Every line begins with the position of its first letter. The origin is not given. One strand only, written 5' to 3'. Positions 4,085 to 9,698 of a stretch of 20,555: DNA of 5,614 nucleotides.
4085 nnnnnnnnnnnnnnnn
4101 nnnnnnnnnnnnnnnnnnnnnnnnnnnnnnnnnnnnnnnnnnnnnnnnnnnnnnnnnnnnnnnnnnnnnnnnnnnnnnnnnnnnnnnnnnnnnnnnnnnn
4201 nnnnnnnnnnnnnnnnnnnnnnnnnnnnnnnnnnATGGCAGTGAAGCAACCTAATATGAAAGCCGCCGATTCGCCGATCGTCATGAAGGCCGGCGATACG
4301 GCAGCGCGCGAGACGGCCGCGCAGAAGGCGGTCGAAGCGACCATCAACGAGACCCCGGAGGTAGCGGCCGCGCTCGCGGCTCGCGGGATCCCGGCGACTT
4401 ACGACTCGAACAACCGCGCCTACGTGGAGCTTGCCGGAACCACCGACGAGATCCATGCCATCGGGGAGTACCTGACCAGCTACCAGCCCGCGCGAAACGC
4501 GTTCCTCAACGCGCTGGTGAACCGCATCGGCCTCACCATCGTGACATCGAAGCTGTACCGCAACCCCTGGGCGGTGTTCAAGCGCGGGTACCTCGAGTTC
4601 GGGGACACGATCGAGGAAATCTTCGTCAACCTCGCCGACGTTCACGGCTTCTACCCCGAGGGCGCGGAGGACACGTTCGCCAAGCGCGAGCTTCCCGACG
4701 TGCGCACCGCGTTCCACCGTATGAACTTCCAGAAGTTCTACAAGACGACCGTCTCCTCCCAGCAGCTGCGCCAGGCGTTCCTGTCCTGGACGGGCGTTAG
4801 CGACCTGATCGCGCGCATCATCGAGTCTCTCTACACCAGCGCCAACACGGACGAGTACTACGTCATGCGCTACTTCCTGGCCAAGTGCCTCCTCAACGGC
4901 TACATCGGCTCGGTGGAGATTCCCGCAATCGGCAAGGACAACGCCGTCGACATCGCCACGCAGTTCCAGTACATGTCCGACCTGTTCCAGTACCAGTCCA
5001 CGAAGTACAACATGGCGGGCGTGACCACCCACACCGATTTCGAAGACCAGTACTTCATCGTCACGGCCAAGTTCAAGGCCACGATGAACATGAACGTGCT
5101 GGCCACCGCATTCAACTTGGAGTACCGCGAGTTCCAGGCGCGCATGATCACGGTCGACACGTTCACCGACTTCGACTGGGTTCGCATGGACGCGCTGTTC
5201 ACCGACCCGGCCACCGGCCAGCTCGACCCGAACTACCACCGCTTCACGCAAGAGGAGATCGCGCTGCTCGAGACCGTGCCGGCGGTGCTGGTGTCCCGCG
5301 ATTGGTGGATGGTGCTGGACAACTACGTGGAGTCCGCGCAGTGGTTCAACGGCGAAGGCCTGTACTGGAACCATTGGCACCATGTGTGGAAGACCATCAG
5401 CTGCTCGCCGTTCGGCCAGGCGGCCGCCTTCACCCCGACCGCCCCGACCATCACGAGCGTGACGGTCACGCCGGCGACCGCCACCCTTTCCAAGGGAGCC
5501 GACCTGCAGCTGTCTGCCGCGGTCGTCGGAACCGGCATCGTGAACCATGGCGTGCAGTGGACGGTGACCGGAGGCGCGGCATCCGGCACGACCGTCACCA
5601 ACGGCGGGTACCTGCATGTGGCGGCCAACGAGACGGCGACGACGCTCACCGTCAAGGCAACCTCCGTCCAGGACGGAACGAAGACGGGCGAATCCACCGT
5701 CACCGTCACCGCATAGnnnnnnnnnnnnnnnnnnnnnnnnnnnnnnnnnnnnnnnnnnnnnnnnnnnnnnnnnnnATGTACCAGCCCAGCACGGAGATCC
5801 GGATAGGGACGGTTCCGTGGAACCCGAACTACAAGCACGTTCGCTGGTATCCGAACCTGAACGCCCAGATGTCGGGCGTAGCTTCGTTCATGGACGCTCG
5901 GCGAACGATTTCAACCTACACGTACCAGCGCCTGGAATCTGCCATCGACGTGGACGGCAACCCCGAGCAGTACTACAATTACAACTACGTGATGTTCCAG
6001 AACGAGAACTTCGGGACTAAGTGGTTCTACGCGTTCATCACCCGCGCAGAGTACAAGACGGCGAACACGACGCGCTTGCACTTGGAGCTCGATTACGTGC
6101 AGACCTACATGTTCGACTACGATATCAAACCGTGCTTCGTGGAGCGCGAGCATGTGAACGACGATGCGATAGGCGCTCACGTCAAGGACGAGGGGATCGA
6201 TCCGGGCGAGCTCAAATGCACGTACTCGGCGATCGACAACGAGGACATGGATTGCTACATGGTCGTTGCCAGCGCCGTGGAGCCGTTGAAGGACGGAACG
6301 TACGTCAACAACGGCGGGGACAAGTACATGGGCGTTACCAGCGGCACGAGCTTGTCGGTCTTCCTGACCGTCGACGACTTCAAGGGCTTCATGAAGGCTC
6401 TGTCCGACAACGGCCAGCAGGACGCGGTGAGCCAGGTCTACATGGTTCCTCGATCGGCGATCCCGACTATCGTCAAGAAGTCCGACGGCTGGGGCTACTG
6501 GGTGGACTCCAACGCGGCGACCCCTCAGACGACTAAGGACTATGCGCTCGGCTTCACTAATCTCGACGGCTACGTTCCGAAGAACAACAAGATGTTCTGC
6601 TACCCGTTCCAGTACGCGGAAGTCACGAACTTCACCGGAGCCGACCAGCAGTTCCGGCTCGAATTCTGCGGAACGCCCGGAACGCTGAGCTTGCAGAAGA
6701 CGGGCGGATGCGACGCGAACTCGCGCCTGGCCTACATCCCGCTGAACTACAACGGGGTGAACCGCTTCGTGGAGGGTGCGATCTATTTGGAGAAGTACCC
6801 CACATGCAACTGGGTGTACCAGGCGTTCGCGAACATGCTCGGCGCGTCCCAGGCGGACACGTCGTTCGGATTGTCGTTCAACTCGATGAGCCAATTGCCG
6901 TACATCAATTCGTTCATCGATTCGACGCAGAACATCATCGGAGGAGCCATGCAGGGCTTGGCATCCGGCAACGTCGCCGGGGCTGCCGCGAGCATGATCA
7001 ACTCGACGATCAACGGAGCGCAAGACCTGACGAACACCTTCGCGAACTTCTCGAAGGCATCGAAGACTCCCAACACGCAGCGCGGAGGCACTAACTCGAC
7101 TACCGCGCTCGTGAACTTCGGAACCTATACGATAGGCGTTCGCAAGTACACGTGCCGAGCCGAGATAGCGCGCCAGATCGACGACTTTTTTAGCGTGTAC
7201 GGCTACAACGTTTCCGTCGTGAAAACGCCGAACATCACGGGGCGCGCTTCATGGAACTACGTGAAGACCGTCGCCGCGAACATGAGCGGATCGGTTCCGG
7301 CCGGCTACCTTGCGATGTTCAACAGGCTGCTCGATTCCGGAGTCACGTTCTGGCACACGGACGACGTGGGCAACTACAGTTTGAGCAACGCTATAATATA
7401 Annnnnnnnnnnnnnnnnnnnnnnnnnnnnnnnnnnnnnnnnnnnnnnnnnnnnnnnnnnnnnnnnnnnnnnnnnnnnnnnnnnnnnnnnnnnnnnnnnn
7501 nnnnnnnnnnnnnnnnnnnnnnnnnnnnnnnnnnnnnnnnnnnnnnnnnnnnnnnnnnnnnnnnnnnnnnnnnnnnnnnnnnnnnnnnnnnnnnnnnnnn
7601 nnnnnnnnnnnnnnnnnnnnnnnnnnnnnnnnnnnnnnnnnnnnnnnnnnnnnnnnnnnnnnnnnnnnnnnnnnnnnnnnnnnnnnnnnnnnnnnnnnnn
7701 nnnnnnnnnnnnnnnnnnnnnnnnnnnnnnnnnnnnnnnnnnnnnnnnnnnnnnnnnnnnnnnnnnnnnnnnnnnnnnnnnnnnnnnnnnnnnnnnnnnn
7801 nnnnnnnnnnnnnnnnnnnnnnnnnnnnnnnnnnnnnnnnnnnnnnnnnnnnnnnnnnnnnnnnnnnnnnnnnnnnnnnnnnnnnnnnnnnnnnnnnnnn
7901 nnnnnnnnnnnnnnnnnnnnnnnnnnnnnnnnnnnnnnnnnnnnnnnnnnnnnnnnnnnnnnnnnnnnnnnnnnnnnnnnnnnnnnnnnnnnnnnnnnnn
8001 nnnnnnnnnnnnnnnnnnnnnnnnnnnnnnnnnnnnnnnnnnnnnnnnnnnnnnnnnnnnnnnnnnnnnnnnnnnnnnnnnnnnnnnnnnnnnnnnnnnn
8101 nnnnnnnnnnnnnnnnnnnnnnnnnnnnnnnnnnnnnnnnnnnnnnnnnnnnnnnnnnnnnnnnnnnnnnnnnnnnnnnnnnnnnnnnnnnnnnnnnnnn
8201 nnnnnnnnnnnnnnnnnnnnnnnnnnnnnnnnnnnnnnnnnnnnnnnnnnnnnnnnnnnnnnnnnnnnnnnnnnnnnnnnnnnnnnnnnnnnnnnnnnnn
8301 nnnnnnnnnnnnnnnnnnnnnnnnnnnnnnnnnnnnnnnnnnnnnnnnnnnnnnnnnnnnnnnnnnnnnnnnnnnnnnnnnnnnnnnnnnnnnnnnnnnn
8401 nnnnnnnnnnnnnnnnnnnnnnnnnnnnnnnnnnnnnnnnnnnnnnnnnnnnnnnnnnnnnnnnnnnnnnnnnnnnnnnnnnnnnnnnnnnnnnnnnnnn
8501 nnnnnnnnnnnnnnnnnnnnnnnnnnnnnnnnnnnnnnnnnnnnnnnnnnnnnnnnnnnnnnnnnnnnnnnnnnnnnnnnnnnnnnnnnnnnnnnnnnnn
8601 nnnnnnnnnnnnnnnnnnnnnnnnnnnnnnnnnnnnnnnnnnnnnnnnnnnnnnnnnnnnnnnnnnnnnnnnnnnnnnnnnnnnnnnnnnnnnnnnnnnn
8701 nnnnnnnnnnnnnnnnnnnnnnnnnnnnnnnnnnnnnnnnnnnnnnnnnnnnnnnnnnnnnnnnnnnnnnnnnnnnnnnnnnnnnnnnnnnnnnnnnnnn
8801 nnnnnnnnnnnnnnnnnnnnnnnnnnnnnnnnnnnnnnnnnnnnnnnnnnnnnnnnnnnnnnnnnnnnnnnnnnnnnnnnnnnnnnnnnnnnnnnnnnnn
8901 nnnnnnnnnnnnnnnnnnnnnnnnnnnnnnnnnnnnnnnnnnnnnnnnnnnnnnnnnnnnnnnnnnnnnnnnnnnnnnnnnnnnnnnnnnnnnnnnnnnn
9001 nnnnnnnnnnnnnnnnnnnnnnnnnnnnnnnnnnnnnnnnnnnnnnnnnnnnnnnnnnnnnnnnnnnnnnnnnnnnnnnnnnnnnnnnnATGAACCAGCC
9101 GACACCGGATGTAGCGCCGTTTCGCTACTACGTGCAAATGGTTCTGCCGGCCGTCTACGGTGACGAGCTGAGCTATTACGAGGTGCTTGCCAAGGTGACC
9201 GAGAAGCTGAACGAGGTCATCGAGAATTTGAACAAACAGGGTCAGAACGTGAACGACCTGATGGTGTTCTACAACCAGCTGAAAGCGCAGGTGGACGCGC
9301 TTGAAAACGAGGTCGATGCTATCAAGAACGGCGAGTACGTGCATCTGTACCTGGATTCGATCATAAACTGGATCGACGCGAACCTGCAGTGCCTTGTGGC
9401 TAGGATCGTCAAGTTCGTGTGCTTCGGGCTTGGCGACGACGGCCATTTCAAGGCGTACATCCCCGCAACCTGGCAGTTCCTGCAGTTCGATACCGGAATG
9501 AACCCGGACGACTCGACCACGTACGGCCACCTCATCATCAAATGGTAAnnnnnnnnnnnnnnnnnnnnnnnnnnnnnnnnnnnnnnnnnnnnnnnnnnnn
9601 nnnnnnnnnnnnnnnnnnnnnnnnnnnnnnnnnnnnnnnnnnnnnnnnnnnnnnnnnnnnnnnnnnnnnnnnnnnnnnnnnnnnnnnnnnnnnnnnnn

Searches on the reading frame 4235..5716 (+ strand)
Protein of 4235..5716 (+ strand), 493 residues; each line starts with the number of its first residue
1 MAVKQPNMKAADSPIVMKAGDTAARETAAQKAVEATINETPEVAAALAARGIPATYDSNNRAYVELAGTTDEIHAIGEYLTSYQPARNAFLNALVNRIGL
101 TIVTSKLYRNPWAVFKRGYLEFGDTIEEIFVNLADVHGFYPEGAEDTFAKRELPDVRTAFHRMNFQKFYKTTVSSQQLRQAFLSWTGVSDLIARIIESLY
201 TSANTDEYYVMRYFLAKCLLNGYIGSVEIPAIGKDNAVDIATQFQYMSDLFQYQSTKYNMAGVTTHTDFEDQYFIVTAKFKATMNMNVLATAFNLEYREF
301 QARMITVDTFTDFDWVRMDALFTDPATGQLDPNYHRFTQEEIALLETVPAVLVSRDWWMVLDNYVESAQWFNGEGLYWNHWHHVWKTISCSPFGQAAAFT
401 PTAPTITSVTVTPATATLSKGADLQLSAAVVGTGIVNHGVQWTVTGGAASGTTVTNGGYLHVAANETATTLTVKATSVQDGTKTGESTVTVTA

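Call 11: search_protein_families(library=pfam, max_evalue=0.1, proteins=[window:4235-5716:+])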
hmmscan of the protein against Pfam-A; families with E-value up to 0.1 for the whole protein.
window:4235-5716:+ (493 aa): 3 families
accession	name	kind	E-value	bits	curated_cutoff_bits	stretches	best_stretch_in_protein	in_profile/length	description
PF25622.1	Phi29_MCP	-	3e-90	303.3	27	1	69-400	20-323/323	Phi29-like phage major capsid protein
PF16168.11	AIDA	-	0.00033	21.1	27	1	434-491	2-58/63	Adhesin of bacterial autotransporter system, probable stalk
PF02368.24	Big_2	-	0.095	13.1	22.8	1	406-484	2-74/79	Bacterial Ig-like domain (group 2)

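Call 12: search_protein_families(library=phrogs, max_evalue=0.01, proteins=[window:4235-5716:+])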
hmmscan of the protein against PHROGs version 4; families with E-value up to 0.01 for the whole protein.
window:4235-5716:+ (493 aa): 4 families
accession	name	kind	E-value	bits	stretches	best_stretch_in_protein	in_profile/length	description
phrog_2006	-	head and packaging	3.5e-83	280.8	1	50-404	31-378/385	major head protein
phrog_3575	-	tail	0.0027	17.7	1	401-491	374-458/461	major tail protein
phrog_853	-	tail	0.005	17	0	402-493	160-254/254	major tail protein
phrog_341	-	tail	0.0071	17.4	1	397-492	58-148/154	major tail protein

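Call 28: find_encoding_contigs(protein=window:4235-5716:+, flank=10000, max_places=10)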
Protein window:4235-5716:+ (493 aa): no gene with exactly this product is on record in the collection.

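Call 83: search_dna_similar(query=window:4235-5716:+, collection=phages, mode=protein, max_evalue=1e-20, max_rows=25)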
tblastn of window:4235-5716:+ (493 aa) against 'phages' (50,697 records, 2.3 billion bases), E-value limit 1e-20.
Records with a match: 192; places in all: 192; records where one place covers at least 80% of the query: 68.
Best place of each record, by identity: 95-99% 1; <60% 191.
By first word of the organism name: Bacillus 92; Clostridium 42; Curtobacterium 18; Bacteriophage 13; Arthrobacter 6; Streptococcus 5; Enterococcus 3; Rhizobium 2; Actinomyces 2; Glutamicibacter 2; and 5 more.
By host as written in the record: - 28; Clostridium perfringens 16; Bacillus subtilis 13; Bacillus cereus 11; Curtobacterium flaccumfaciens NRRL B-729 SEA 8; Bacillus thuringiensis subsp. kurstaki ATCC 33679 7; Bacillus thuringiensis subspecies kurstaki 6; Curtobacterium flaccumfaciens NRRL B-59340 5; and 48 more.
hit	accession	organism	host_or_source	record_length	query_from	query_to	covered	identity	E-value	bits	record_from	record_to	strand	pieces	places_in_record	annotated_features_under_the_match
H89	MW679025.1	Eggerthella phage LE1-1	Eggerthella lenta DSM 2243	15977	1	493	100%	98.2%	0e+0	946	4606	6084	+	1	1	major head protein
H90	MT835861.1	Bacteriophage sp.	human fecal samples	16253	35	492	93%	54.1%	1e-150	481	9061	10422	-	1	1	record has no annotation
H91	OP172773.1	Clostridium phage CS229P2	Clostridium_Q symbiosum DA229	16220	59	491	88%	46.9%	9e-114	375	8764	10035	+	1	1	major capsid protein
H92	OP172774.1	Clostridium phage CS229P3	Clostridium_Q symbiosum DA229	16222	59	491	88%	46.9%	9e-114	375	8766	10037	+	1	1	major capsid protein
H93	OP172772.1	Clostridium phage CS229P1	Clostridium_Q symbiosum DA229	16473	59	491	88%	46.9%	9e-114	375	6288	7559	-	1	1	major capsid protein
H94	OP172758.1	Hungatella phage CH17P1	Hungatella sp. 005845265 CSC17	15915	61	491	87%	46.5%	5e-120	393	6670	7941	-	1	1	major capsid protein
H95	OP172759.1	Clostridium phage CI55P1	Clostridium_AQ sp003481775 DA55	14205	73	493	85%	45.8%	6e-106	352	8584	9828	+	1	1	major capsid protein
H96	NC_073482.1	Clostridium phage CI55P1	Clostridium_AQ sp003481775 DA55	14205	73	493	85%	45.8%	6e-106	352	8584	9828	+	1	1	major capsid protein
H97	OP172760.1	Clostridium phage CI55P2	Clostridium_AQ sp003481775 DA55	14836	73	493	85%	45.8%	6e-106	352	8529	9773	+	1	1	major capsid protein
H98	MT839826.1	Bacteriophage sp.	human fecal samples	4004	70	492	86%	44.9%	2e-108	355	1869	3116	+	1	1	record has no annotation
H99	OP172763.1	Clostridium phage CI461P1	Clostridium_AQ sp003481775 DA461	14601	73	493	85%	44.7%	3e-103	344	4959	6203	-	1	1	major capsid protein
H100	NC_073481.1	Clostridium phage CI461P1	Clostridium_AQ sp003481775 DA461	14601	73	493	85%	44.7%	3e-103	344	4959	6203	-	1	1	major capsid protein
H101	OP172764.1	Clostridium phage CI461P2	Clostridium_AQ sp003481775 DA461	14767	73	493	85%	44.7%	3e-103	344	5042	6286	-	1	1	major capsid protein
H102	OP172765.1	Clostridium phage CI461P3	Clostridium_AQ sp003481775 DA461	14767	73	493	85%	44.7%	3e-103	344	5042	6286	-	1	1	major capsid protein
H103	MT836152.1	Bacteriophage sp.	human fecal samples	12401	61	491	87%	43.3%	4e-106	353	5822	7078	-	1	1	record has no annotation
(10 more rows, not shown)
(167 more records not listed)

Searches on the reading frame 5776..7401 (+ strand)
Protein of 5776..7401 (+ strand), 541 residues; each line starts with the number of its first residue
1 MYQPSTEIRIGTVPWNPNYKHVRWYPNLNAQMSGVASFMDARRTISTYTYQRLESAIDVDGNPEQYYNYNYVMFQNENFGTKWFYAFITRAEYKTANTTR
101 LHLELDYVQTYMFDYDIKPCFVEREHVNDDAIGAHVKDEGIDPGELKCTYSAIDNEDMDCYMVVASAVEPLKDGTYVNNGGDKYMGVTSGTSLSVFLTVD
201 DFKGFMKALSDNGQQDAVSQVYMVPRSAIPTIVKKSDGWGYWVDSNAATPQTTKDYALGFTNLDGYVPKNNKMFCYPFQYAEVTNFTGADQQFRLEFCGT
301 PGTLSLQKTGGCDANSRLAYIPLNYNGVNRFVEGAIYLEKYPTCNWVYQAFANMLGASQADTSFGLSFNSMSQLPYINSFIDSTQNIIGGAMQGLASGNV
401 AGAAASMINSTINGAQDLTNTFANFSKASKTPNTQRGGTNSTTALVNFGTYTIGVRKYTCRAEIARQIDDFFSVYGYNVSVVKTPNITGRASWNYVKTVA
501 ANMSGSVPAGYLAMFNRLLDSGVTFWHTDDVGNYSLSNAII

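Call 11: search_protein_families(library=pfam, max_evalue=0.1, proteins=[window:5776-7401:+])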
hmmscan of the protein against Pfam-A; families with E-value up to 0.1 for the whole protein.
window:5776-7401:+ (541 aa): 2 families
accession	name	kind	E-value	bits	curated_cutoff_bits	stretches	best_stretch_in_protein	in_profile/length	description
PF20934.2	phi29_gp9_C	-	6.7e-25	88.2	27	1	269-538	175-448/449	Bacillus phage phi29, Tail knob protein gp9, C-terminal domain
PF16838.11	Caud_tail_N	-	5.3e-14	53.2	27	1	12-115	10-119/120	Caudoviral major tail protein N-terminus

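Call 12: search_protein_families(library=phrogs, max_evalue=0.01, proteins=[window:5776-7401:+])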
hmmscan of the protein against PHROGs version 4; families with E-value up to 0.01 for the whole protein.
window:5776-7401:+ (541 aa): 5 families
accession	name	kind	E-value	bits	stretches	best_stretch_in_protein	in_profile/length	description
phrog_2248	-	tail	2.1e-67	229.2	1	12-540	12-585/590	tail protein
phrog_16615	-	other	1.3e-14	55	1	12-183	9-186/529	peptidase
phrog_16740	-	tail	2.9e-13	50.9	1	271-538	121-395/399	tail protein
phrog_9205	-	unknown function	2.5e-09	36.4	2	457-528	1058-1131/1144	-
phrog_4070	-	tail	0.0082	15.3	0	368-449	347-430/989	tail length tape measure protein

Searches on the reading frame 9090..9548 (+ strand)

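Call 13: search_protein_families(library=pfam, max_evalue=0.1, proteins=[window:9090-9548:+])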
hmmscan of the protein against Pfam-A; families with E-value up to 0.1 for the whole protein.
window:9090-9548:+ (152 aa): 14 families
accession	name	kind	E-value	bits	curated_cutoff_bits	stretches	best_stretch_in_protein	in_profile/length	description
PF25672.1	BBH37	-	0.00075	20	27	1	28-78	48-97/184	BBH37 helical domain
PF00509.23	Hemagglutinin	-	0.001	18.1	31.8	1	23-106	363-450/550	Haemagglutinin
PF14131.11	DUF4298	-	0.012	16.1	27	1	30-74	8-54/87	Domain of unknown function (DUF4298)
PF01865.21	PhoU_div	-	0.014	15.2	24.4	1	29-101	119-188/214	Protein of unknown function DUF47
PF10155.14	CNOT11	-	0.017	15.7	25.9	1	41-111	22-83/125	CCR4-NOT transcription complex subunit 11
PF02403.27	Seryl_tRNA_N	-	0.026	15.2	28.2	1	35-80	50-95/108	Seryl-tRNA synthetase N-terminal domain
PF10046.14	BLOC1_2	-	0.027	15.3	33.4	1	30-77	36-83/96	Biogenesis of lysosome-related organelles complex-1 subunit 2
PF04513.17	Baculo_PEP_C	-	0.03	14.8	38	1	31-103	31-101/140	Baculovirus polyhedron envelope protein, PEP, C terminus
PF04950.18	RIBIOP_C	-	0.03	14.2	25.8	1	28-93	14-79/291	40S ribosome biogenesis protein Tsr1 and BMS1 C-terminal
PF01519.22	DUF16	-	0.038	14.9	40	1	33-79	36-80/104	Protein of unknown function DUF16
PF24423.1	OVT1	-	0.043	14.7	30.9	1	27-80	8-57/100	Major antigen, helical domain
PF05531.17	NPV_P10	-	0.046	14.6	29.8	1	34-80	18-63/75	Nucleopolyhedrovirus P10 protein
PF18363.6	PI_PP_I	-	0.081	13.6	28.5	0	40-82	19-61/94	Phosphoinositide phosphatase insertion domain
PF02183.23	HALZ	-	0.084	13.5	28.1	0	61-79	7-25/43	Homeobox associated leucine zipper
